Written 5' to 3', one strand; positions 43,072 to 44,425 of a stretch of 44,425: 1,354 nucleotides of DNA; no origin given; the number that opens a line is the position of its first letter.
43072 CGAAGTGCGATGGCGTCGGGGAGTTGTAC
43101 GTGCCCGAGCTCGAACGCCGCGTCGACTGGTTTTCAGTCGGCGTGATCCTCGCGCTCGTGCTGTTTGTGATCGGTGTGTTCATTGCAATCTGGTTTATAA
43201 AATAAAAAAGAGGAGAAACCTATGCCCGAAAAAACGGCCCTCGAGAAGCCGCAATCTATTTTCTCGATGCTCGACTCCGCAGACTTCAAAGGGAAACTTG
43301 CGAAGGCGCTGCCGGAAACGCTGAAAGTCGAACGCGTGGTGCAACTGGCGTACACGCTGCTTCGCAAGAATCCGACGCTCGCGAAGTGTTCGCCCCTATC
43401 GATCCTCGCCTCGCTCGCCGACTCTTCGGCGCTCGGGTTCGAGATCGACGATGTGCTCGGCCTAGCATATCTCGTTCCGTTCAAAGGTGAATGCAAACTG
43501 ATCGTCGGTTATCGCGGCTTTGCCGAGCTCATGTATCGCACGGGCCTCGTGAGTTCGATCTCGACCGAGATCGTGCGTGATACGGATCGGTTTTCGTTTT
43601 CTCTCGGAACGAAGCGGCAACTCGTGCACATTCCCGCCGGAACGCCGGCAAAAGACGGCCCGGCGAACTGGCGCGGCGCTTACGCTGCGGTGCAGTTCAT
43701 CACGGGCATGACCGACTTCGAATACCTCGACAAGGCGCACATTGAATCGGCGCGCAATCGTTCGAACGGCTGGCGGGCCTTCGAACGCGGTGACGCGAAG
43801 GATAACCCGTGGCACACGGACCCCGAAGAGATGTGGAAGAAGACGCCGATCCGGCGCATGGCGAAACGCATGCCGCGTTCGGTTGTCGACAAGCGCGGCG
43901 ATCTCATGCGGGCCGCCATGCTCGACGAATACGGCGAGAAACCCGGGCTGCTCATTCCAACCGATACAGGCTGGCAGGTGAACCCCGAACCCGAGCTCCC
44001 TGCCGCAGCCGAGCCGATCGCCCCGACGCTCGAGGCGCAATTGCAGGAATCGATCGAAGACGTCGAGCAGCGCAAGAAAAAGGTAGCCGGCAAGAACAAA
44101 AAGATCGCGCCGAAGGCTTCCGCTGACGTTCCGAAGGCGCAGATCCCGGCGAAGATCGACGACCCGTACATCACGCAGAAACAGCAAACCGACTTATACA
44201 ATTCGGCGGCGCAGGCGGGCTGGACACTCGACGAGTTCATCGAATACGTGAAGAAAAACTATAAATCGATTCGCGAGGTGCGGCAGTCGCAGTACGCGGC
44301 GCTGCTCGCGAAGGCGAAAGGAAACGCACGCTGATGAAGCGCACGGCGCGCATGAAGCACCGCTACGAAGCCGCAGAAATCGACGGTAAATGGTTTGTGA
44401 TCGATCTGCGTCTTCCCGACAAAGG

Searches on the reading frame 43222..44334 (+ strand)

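Call 89: search_protein_families(library=pfam, proteins=[window:43222-44334:+], max_evalue=0.01)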
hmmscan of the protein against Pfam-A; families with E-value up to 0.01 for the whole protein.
window:43222-44334:+ (370 aa): 1 family
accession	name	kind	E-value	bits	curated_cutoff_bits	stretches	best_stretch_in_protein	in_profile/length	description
PF03837.19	RecT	-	6.5e-33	114.4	24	1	38-230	2-180/198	RecT family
